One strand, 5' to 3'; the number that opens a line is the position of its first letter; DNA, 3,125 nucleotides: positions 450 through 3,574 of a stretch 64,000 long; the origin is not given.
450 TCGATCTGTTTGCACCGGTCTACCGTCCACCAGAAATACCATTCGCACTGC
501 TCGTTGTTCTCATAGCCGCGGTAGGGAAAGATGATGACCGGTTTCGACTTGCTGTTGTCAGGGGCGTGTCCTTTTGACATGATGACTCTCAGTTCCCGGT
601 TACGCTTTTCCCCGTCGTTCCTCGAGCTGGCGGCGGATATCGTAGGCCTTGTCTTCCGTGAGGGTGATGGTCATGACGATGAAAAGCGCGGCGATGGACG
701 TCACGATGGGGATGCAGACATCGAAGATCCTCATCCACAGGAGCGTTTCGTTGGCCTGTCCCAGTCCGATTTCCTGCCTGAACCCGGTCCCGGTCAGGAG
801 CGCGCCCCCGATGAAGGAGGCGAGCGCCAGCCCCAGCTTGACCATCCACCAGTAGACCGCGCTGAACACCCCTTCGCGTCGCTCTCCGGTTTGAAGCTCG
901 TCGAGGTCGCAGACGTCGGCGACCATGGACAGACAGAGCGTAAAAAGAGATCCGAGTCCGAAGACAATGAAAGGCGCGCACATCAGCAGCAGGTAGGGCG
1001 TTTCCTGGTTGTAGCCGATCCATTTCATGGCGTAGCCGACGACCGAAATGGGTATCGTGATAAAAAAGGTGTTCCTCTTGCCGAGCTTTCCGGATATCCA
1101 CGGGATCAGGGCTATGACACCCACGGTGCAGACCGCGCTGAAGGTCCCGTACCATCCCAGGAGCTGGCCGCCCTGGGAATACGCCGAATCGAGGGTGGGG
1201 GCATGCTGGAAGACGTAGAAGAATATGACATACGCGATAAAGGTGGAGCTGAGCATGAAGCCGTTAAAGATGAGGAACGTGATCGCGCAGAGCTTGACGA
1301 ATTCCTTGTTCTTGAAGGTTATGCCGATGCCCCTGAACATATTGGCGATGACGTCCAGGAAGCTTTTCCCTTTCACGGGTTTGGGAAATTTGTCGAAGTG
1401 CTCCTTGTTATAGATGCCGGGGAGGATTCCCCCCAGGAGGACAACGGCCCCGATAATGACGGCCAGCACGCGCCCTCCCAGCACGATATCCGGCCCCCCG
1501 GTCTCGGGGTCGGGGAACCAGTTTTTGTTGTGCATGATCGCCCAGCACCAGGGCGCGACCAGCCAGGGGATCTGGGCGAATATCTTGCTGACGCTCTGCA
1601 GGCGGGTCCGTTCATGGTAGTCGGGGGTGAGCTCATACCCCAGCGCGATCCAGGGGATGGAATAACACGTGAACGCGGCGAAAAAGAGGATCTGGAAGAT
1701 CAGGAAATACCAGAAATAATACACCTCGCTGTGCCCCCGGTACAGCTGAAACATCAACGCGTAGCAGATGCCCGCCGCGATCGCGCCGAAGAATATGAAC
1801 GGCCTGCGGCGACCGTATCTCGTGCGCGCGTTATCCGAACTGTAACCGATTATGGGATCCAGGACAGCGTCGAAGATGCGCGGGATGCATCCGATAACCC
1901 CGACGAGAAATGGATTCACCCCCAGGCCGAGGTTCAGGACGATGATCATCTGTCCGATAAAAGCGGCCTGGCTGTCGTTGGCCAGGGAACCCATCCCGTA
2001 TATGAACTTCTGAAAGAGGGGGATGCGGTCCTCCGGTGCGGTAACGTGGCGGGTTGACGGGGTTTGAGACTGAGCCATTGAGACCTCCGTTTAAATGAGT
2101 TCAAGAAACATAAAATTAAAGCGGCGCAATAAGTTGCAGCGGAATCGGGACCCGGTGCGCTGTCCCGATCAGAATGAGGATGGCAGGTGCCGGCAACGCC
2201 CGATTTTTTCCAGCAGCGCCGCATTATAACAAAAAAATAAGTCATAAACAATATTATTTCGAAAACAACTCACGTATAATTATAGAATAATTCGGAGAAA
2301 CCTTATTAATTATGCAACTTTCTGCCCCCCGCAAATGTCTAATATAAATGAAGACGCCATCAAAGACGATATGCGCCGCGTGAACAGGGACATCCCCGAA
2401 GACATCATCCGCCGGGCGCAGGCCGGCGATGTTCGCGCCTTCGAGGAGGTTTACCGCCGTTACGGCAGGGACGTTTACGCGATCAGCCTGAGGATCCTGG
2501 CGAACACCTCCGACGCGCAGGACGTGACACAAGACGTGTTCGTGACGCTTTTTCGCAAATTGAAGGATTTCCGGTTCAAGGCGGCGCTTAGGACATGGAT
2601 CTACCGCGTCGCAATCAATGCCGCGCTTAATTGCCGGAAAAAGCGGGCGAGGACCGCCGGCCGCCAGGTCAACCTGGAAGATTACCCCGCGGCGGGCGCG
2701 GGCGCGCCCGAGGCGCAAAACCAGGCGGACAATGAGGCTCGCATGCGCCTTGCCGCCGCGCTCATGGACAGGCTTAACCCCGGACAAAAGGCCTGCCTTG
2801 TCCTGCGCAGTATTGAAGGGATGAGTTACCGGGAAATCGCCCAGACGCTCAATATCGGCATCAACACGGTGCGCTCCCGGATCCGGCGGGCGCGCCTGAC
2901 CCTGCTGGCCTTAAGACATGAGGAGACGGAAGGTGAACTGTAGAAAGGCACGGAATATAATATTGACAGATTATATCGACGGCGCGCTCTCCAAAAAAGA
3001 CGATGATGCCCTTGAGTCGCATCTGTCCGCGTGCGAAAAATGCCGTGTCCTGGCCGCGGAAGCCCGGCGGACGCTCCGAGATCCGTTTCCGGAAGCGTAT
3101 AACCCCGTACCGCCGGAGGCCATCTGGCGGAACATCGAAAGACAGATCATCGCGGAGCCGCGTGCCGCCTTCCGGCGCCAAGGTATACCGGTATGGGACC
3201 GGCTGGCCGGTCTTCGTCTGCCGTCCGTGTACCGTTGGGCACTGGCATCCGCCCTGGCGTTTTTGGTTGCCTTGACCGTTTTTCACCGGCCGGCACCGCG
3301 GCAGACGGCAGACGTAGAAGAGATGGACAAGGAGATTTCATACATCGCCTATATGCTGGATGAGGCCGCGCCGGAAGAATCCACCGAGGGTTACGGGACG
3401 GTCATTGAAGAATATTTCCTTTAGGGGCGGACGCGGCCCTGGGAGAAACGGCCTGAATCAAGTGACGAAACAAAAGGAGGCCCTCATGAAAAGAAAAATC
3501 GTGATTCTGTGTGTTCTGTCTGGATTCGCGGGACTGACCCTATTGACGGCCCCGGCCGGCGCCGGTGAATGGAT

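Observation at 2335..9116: CnrYXH-like stress module (ECF sigma, ZAS anti-sigma, two LTXXQ periplasmic proteins) fused to an HAE1-type RND pump and TolC-like OMF with no membrane-fusion protein gene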

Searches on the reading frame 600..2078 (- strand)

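Call 4: search_protein_families(library=pfam, proteins=[window:600-2078:-], max_evalue=0.1)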
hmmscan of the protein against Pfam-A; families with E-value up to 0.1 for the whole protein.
window:600-2078:- (492 aa): 3 families
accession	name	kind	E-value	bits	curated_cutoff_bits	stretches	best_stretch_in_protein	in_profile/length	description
PF13347.12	MFS_2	-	3.1e-57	194.5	27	1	28-475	3-427/427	MFS/sugar transport protein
PF07690.21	MFS_1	-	5e-19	68.8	33.4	1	40-420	14-346/347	Major Facilitator Superfamily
PF03209.21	PUCC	-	9.4e-05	22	21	1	51-132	9-94/401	PUCC protein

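Call 5: search_protein_families(library=ncbifam, proteins=[window:600-2078:-], max_evalue=0.1)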
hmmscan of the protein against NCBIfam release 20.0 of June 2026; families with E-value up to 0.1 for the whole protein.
window:600-2078:- (492 aa): 6 families
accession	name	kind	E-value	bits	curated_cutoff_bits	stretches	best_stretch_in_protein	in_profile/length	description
TIGR00792.1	gph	subfamily_domain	3.3e-54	184.2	231.35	1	24-488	1-437/437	glycoside-pentoside-hexuronide (GPH):cation symporter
NF007749.0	PRK10429.1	equivalog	1.3e-38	133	456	1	19-490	3-452/473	melibiose:sodium transporter MelB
NF007353.0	PRK09848.1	equivalog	1.3e-25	90.1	528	2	255-490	225-446/457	glucuronide transporter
NF007237.0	PRK09669.1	subfamily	1.7e-22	79.7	610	2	23-170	10-157/461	putative symporter YagG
NF008526.0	PRK11462.1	equivalog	9.5e-16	57.6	836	2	23-168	10-155/460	glycoside-pentoside-hexuronide family transporter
TIGR01301.1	GPH_sucrose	subfamily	1.9e-06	27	511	1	68-104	50-86/476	sucrose/proton symporter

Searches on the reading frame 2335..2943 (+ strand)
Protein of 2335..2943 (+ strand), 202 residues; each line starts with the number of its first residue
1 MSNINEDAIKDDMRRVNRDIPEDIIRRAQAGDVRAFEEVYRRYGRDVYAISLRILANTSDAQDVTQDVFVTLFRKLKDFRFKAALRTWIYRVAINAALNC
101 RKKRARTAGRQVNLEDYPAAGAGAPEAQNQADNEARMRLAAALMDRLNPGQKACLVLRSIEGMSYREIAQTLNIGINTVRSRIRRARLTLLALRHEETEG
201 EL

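Call 4: search_protein_families(library=pfam, proteins=[window:2335-2943:+], max_evalue=0.1)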
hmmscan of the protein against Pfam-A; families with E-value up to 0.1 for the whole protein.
window:2335-2943:+ (202 aa): 18 families
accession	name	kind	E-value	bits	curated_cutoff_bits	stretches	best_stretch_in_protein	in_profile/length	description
PF08281.18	Sigma70_r4_2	-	4.6e-16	58.7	25.7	1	141-190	5-54/54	Sigma-70, region 4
PF04542.20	Sigma70_r2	-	6.9e-15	55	24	1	40-107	2-71/71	Sigma-70 region 2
PF04545.22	Sigma70_r4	-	2e-11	43.6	24.1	1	143-188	1-46/50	Sigma-70, region 4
PF13384.12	HTH_23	-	9.1e-06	25.8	24.6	1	151-185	6-40/50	Homeodomain-like domain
PF07638.17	Sigma70_ECF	-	1.8e-05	25.1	21.1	1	23-188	6-177/185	ECF sigma factor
PF21168.2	FkbO_Hyg5-like_N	-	0.00038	20.9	27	1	44-127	22-106/122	Chorismatase FkbO/Hyg5-like, N-terminal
PF12645.13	HTH_16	-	0.00068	20.1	22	1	23-80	2-65/65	Helix-turn-helix domain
PF13518.12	HTH_28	-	0.0014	19.1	25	1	151-187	1-37/52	Helix-turn-helix domain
PF13412.12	HTH_24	-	0.0028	17.6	21.9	1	162-185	17-40/48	Winged helix-turn-helix DNA-binding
PF13556.12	HTH_30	-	0.0039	17.4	27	1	162-187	12-37/59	PucR C-terminal helix-turn-helix domain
PF12759.13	HTH_Tnp_IS1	-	0.0082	16.2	24.9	1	149-179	8-38/46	InsA C-terminal domain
PF15978.11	TnsD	-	0.02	14.4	32.4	1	158-187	195-224/355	Tn7-like transposition protein D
PF13404.12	HTH_AsnC-type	-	0.024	14.9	27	1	163-185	18-40/42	AsnC-type helix-turn-helix domain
PF13542.12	HTH_Tnp_ISL3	-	0.032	14.1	27.4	1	158-185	23-49/51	Helix-turn-helix domain of transposase family ISL3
PF04218.19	CENP-B_N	-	0.053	13.6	21.2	0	151-181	11-41/53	CENP-B N-terminal DNA-binding domain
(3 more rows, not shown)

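Call 5: search_protein_families(library=ncbifam, proteins=[window:2335-2943:+], max_evalue=0.1)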
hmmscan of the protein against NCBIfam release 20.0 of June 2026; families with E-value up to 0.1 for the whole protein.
window:2335-2943:+ (202 aa): 104 families (the best 25 are shown)
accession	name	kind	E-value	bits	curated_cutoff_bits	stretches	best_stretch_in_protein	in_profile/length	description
NF008888.0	PRK11922.1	equivalog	3.6e-33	115.1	204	1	16-190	12-192/231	RNA polymerase sigma factor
TIGR02937.1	sigma70-ECF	superfamily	1.8e-29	102.5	42.9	1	35-190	2-161/165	sigma-70 family RNA polymerase sigma factor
TIGR02939.1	RpoE_Sigma70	equivalog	5.4e-29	101.6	236.15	1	18-188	4-180/190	RNA polymerase sigma factor RpoE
NF009166.1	PRK12513.1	equivalog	5.5e-29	101.3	206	1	22-190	10-182/193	RNA polymerase sigma factor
NF007225.0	PRK09643.1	equivalog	8.7e-29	100.7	190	1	22-193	15-181/204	RNA polymerase sigma factor SigM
NF007229.0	PRK09647.1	equivalog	5.9e-28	97.7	265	1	29-192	39-200/220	RNA polymerase sigma factor SigE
NF009171.0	PRK12518.1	equivalog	1.2e-27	97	208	1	20-190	13-180/191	RNA polymerase sigma factor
NF004113.0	PRK05602.1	equivalog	1.3e-26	93.6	208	1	8-193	19-200/211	RNA polymerase sigma factor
NF009176.0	PRK12524.1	equivalog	2.9e-26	92.5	264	1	25-193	17-183/196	RNA polymerase sigma factor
TIGR02985.1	Sig70_bacteroi1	subfamily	5.3e-26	91.8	126.4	1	35-190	2-158/162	RNA polymerase sigma-70 factor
NF058625.1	sigma_PG0214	equivalog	7.4e-26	90.9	130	1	35-191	5-158/170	GFO_1088 family ECF-type sigma factor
NF007223.0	PRK09641.1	equivalog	1.5e-24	86.9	209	1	23-190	7-180/187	RNA polymerase sigma factor SigW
NF009172.0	PRK12519.1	subfamily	1.6e-24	86.5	222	1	14-191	9-186/194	RNA polymerase sigma factor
NF007222.0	PRK09640.1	equivalog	7.5e-24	84.3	194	1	31-187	23-175/188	RNA polymerase sigma factor SigX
NF006089.0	PRK08241.1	subfamily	2.5e-23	82.7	240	1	25-197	13-206/343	RNA polymerase subunit sigma-70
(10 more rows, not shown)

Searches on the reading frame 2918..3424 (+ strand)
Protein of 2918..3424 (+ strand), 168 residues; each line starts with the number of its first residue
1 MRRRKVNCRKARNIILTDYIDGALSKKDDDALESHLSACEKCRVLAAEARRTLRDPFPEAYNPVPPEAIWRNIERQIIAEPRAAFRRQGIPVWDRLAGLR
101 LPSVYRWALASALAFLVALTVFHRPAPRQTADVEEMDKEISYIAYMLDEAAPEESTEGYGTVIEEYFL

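Call 4: search_protein_families(library=pfam, proteins=[window:2918-3424:+], max_evalue=0.1)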
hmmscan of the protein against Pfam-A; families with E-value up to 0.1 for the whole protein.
window:2918-3424:+ (168 aa): 1 family
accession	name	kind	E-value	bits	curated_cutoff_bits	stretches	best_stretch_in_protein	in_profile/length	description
PF13490.11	zf-HC2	-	1.3e-07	32.1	22.2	1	16-43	8-35/35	Putative zinc-finger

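Call 5: search_protein_families(library=ncbifam, proteins=[window:2918-3424:+], max_evalue=0.1)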
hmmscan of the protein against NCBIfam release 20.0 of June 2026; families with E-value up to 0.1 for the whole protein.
window:2918-3424:+ (168 aa): 5 families
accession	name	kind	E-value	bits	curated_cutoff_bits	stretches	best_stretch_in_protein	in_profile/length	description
NF052375.1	antisigma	equivalog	2.8e-12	47.1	100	1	16-133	2-117/217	anti-sigma factor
NF052368.1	antisigmaE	subfamily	0.00014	21.6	50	1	7-43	3-38/48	anti-sigma factor family protein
TIGR03988.1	antisig_RsrA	equivalog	0.0016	18.5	62.5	1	8-43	2-36/77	mycothiol system anti-sigma-R factor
TIGR02451.1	anti_sig_ChrR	subfamily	0.002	18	124.5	1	13-82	5-70/216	ChrR family anti-sigma-E factor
NF010501.0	PRK13920.1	subfamily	0.0046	16.6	225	1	15-116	7-103/213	putative anti-sigmaE protein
